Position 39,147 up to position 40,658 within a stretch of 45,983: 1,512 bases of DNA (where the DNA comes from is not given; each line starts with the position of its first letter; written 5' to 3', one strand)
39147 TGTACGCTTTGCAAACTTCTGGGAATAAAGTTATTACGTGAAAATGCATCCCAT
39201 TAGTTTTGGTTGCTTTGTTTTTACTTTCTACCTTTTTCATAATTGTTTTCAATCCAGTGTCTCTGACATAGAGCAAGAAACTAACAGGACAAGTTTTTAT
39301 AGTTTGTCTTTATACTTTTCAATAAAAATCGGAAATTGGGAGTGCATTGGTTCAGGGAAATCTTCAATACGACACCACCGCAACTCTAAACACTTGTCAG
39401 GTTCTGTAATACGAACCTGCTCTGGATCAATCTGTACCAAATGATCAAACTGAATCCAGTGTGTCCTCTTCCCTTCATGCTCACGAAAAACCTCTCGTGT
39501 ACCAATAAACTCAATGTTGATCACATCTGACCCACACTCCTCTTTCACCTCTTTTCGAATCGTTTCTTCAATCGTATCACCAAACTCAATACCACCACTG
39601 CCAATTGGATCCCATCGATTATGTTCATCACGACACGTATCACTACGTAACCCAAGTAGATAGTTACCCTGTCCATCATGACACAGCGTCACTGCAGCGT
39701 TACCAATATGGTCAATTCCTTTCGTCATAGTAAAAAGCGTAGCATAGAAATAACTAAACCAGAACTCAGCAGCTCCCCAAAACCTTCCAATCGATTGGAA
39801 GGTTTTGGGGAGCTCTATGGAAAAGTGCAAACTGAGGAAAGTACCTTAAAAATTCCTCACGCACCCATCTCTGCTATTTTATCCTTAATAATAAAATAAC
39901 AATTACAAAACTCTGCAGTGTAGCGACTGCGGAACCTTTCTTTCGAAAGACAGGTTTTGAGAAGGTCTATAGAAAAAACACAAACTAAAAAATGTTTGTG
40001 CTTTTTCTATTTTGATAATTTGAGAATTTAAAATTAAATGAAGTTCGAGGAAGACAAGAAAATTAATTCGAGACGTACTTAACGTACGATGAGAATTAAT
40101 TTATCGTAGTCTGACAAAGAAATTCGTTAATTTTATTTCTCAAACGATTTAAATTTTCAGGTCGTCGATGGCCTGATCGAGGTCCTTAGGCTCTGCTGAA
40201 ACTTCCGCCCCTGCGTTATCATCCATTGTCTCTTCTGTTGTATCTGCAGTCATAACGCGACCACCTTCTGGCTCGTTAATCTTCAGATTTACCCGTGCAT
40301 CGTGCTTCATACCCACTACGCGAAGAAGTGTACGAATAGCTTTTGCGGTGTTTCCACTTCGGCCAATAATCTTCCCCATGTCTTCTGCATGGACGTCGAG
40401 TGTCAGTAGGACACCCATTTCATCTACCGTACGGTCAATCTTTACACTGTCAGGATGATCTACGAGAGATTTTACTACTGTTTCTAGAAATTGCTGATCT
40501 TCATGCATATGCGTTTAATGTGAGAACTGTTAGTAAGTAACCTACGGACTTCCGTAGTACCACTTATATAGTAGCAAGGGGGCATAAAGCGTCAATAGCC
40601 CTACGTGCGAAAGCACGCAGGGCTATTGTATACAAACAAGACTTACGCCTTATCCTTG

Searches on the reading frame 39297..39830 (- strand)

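Call 48: search_protein_families(library=pfam, proteins=[window:39297-39830:-], max_evalue=0.001)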
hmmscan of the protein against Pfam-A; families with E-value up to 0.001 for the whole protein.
window:39297-39830:- (177 aa): 1 family
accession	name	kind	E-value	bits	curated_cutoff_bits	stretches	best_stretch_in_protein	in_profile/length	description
PF00293.34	NUDIX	-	3.7e-13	50.1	21.1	1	45-164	5-125/134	NUDIX domain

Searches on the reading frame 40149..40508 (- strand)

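Call 48: search_protein_families(library=pfam, proteins=[window:40149-40508:-], max_evalue=0.001)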
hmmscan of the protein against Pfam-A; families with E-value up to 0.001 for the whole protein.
window:40149-40508:- (119 aa): 1 family
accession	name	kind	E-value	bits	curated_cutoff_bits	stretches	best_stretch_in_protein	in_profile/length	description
PF13083.13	KH_KhpA-B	-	1.9e-21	76.2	32.1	1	5-77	1-73/73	KhpA/KhpB, KH domain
